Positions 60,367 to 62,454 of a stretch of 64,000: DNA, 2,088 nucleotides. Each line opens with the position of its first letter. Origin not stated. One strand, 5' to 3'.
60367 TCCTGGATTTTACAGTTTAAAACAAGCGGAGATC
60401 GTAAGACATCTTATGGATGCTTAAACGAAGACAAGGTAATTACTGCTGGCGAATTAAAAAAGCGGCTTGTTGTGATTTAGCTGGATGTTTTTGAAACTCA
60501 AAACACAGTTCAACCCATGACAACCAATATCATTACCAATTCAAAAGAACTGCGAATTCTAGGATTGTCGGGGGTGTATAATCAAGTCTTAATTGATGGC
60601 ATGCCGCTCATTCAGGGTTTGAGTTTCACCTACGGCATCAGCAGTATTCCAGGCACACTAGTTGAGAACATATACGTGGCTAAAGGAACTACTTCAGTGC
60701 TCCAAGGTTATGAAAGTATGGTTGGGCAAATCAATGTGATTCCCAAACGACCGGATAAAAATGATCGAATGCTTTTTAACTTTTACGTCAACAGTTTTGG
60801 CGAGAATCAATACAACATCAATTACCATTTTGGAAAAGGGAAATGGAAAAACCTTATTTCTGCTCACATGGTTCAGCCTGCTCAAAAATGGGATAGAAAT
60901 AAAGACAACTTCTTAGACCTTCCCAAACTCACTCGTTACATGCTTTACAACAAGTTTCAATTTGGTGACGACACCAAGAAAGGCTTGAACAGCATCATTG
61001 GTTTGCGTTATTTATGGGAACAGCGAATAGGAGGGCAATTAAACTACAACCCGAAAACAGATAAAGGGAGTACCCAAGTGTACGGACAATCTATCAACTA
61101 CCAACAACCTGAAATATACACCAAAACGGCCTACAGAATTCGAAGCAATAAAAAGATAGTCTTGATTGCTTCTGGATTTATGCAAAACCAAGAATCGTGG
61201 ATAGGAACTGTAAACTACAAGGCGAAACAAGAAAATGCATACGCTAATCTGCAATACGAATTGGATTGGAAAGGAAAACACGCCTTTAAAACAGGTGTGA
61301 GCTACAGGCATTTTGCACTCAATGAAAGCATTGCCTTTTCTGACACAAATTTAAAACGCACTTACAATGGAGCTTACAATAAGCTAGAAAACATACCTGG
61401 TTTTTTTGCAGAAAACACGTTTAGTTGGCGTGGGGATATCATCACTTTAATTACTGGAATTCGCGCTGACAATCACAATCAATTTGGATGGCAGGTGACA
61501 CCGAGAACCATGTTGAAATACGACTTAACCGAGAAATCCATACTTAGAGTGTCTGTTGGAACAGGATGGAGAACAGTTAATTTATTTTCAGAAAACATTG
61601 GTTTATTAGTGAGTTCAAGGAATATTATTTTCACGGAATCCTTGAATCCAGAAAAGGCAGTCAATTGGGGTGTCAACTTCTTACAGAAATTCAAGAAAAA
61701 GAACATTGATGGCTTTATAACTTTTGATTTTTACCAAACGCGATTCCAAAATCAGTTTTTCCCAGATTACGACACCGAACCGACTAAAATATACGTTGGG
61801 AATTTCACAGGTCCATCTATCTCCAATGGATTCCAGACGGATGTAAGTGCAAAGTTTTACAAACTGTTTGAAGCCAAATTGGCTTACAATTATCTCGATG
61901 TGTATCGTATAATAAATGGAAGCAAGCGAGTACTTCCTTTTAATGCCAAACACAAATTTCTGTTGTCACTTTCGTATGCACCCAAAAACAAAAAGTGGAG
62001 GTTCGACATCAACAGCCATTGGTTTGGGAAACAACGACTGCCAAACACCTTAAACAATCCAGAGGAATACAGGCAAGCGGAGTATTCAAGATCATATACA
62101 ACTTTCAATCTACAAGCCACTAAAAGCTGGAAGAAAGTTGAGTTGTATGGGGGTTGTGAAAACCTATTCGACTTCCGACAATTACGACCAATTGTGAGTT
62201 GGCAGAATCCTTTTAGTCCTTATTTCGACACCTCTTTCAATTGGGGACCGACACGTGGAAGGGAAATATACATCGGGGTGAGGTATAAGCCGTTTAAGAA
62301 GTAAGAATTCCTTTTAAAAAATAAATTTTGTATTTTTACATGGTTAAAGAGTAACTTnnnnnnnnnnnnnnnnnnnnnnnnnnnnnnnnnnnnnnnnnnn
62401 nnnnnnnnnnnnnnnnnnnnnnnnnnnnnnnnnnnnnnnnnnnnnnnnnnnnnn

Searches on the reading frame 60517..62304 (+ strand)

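Call 59: search_protein_families(library=pfam, proteins=[window:60517-62304:+], max_evalue=0.00001)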
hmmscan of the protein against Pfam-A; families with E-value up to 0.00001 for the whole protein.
window:60517-62304:+ (595 aa): 1 family
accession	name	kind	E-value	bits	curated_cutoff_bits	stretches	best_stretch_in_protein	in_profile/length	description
PF07715.20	Plug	-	5.3e-06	27.3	23.9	0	8-69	44-105/107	TonB-dependent Receptor Plug Domain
